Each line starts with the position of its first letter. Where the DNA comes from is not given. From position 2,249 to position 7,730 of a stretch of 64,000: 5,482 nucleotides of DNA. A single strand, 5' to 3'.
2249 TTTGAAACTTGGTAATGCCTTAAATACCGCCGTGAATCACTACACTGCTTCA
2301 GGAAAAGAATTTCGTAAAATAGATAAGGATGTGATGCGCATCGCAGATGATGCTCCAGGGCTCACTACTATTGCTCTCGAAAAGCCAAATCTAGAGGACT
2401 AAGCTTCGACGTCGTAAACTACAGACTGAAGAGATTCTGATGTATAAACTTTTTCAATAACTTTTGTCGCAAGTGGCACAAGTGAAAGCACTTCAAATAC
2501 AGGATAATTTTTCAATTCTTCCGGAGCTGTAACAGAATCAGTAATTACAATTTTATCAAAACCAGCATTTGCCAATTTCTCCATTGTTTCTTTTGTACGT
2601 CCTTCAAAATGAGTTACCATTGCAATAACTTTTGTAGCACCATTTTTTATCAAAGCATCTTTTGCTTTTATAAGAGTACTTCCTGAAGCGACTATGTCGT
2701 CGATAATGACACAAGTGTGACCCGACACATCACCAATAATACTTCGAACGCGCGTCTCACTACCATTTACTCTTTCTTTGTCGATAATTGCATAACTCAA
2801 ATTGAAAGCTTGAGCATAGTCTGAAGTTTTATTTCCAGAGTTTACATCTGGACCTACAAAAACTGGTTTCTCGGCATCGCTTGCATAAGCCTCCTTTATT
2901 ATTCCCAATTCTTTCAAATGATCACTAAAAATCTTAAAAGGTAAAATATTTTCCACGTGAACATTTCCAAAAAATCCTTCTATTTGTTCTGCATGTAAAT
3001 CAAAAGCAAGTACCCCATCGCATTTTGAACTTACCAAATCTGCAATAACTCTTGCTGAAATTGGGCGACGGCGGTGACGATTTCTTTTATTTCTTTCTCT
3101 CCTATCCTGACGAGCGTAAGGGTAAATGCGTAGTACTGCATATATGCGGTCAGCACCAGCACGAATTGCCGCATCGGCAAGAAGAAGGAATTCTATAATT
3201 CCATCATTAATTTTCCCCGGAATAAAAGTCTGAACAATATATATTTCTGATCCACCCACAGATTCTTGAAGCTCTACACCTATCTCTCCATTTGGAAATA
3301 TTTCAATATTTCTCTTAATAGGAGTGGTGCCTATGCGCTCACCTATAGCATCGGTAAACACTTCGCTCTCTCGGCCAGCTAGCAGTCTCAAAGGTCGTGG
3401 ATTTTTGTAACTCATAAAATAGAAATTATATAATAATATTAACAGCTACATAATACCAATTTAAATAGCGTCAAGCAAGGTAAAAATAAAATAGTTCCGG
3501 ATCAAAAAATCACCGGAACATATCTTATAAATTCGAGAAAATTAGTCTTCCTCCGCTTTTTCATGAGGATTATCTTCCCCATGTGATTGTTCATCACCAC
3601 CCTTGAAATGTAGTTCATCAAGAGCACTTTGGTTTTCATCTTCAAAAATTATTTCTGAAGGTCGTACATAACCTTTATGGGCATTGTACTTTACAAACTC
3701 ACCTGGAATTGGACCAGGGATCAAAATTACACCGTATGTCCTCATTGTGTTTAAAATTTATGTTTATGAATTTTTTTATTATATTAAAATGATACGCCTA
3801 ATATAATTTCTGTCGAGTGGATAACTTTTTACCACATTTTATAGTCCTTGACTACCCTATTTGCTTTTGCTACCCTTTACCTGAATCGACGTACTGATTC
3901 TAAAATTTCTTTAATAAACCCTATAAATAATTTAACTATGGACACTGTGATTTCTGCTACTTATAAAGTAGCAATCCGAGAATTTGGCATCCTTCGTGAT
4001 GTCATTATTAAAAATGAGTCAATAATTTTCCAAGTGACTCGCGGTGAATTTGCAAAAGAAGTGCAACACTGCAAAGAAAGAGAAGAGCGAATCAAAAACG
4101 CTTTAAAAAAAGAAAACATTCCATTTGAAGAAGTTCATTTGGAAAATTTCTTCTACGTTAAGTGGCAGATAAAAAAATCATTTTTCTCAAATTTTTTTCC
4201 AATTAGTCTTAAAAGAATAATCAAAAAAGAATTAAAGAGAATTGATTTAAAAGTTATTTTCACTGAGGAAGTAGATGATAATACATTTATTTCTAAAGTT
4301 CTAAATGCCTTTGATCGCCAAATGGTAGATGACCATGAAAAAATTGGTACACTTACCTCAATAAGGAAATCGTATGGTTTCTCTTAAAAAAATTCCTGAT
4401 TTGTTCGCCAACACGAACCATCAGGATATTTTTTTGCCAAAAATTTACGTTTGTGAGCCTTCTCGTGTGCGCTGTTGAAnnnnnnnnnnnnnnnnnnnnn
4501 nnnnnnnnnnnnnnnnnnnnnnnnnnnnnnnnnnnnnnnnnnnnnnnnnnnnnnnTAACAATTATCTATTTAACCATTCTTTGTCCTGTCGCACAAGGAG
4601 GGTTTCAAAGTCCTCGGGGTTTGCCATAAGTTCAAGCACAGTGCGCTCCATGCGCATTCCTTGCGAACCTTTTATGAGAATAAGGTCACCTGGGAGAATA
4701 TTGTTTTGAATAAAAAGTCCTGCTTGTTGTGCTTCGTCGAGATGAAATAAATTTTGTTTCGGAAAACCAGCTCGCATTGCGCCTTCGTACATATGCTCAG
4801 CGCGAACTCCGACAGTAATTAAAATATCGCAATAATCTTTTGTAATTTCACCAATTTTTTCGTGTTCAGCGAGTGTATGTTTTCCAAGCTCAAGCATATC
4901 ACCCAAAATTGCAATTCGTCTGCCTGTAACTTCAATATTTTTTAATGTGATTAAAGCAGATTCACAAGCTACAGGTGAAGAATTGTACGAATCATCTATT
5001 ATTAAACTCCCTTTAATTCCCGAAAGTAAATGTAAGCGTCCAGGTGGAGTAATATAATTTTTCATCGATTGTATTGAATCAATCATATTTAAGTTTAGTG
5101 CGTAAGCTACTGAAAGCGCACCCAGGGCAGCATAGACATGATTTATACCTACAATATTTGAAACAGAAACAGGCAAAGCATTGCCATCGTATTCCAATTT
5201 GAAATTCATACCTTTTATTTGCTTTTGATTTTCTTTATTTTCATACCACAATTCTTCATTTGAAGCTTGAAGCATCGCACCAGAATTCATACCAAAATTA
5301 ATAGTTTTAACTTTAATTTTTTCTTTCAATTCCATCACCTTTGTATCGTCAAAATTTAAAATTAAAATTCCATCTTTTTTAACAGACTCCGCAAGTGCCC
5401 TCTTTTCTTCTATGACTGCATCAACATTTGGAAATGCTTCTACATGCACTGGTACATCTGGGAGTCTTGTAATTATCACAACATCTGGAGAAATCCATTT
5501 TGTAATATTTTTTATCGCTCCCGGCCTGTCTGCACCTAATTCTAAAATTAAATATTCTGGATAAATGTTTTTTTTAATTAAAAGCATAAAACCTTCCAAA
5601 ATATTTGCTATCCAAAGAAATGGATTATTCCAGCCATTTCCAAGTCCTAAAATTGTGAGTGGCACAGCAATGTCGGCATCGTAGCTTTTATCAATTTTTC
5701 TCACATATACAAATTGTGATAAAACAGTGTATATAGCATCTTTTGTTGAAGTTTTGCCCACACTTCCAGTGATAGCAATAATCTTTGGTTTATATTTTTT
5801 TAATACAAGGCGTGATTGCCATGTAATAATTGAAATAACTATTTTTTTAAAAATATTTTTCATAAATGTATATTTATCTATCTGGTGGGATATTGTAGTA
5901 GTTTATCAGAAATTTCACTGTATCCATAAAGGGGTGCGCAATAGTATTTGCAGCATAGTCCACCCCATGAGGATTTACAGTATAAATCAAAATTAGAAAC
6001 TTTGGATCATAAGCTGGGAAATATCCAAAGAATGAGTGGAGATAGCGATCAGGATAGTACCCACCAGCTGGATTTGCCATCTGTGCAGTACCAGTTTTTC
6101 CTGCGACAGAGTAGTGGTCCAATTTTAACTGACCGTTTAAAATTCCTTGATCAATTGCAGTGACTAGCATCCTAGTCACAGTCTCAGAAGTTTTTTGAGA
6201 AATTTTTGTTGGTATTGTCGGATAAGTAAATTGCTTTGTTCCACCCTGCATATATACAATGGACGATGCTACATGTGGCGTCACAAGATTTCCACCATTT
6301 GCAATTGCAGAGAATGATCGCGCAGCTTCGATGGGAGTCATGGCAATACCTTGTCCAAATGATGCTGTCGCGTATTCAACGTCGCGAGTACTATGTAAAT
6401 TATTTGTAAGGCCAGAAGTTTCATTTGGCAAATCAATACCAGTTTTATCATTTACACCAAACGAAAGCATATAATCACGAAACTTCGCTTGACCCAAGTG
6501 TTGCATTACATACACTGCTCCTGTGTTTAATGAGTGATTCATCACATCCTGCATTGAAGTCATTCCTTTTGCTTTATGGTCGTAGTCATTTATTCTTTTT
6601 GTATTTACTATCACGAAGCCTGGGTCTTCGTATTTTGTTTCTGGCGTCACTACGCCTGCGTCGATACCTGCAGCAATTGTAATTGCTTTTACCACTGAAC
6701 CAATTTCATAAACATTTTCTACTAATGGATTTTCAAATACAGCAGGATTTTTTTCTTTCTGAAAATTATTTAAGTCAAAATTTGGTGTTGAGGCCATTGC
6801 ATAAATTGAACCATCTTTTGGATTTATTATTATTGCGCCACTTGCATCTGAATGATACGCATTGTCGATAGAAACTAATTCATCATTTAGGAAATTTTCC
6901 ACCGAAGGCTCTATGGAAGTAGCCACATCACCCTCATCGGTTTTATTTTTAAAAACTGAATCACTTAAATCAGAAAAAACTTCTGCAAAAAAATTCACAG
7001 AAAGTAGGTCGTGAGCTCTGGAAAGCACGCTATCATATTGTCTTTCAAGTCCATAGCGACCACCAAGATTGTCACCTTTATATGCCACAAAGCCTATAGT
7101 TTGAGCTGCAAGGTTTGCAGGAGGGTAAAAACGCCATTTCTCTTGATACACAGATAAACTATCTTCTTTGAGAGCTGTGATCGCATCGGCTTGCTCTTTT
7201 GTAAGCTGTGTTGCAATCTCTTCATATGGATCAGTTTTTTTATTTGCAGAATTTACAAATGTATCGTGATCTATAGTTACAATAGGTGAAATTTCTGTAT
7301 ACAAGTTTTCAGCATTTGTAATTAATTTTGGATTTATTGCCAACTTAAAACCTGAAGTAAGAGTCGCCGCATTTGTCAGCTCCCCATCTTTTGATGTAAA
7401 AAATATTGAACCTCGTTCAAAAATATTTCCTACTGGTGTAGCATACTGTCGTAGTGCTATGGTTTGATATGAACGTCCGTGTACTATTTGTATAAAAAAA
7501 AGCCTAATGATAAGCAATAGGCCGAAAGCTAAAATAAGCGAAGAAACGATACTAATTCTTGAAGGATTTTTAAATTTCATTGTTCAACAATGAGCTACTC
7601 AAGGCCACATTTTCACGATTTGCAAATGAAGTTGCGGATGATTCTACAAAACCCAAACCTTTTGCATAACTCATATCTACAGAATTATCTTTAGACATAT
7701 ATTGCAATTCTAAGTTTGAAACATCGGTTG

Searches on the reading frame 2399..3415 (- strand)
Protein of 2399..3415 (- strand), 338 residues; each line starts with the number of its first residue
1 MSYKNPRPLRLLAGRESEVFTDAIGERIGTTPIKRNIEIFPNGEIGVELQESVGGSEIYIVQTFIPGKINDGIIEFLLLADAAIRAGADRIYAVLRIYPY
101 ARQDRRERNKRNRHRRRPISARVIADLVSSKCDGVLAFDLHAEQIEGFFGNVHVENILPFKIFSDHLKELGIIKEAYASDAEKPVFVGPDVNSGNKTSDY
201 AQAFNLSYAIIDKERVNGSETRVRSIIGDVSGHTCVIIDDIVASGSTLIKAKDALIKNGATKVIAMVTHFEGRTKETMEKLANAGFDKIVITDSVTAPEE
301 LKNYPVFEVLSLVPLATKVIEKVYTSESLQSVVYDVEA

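Call 47: search_protein_families(library=pfam, proteins=[window:2399-3415:-], max_evalue=0.001)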
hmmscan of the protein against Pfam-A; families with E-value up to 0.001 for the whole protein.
window:2399-3415:- (338 aa): 3 families
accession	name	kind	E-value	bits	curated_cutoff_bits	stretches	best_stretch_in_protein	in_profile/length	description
PF13793.12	Pribosyltran_N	-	1.6e-26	92.9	25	1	10-129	2-114/117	N-terminal domain of ribose phosphate pyrophosphokinase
PF00156.33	Pribosyltran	-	2.7e-16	59.7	26.3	1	172-293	18-151/158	Phosphoribosyl transferase domain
PF14572.12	Pribosyl_synth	-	3e-12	47.3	27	1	225-330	76-180/184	Phosphoribosyl synthetase-associated domain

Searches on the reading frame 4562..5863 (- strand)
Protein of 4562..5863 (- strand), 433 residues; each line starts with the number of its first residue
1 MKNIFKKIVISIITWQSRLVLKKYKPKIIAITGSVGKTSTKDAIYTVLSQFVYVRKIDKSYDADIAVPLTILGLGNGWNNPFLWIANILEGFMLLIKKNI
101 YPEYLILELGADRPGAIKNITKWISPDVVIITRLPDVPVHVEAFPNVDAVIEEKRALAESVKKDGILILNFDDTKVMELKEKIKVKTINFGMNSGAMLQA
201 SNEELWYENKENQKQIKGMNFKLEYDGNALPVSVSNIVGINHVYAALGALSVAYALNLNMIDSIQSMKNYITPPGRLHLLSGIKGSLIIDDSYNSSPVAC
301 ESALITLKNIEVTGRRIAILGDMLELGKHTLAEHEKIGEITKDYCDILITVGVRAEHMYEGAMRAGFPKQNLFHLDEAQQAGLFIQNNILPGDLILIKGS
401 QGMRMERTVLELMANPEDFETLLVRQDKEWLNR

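Call 47: search_protein_families(library=pfam, proteins=[window:4562-5863:-], max_evalue=0.001)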
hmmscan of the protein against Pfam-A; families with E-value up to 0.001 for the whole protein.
window:4562-5863:- (433 aa): 2 families
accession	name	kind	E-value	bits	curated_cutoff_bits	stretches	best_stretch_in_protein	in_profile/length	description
PF08245.18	Mur_ligase_M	-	5.8e-23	82.3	24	1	31-252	1-199/200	Mur ligase middle domain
PF02875.26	Mur_ligase_C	-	1.8e-17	64.8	28.4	1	275-400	1-126/127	Mur ligase, glutamate ligase domain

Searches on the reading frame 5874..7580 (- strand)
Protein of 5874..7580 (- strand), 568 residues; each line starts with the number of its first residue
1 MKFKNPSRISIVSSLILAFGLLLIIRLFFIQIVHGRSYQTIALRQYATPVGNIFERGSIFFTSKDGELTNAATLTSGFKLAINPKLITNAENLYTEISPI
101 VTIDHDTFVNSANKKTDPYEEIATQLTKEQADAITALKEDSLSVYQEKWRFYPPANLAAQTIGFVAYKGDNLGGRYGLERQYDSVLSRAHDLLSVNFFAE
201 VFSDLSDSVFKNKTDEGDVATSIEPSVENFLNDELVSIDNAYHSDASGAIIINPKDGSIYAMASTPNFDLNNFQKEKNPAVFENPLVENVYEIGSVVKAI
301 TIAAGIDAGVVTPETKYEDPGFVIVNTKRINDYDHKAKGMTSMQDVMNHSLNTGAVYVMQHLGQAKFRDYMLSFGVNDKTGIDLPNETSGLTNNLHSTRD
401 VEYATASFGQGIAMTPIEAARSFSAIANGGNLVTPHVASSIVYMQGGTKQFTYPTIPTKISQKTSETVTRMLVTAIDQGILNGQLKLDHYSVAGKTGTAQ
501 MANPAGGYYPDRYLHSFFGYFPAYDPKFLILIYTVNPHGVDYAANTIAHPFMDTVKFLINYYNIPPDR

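Call 47: search_protein_families(library=pfam, proteins=[window:5874-7580:-], max_evalue=0.001)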
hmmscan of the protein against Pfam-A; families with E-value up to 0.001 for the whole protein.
window:5874-7580:- (568 aa): 2 families
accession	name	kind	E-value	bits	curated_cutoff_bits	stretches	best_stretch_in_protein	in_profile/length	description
PF00905.27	Transpeptidase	-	2.5e-67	227.7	22.1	1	249-552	3-294/299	Penicillin binding protein transpeptidase domain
PF03717.20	PBP_dimer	-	1.6e-05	25.9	24.4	1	75-187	21-159/180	Penicillin-binding Protein dimerisation domain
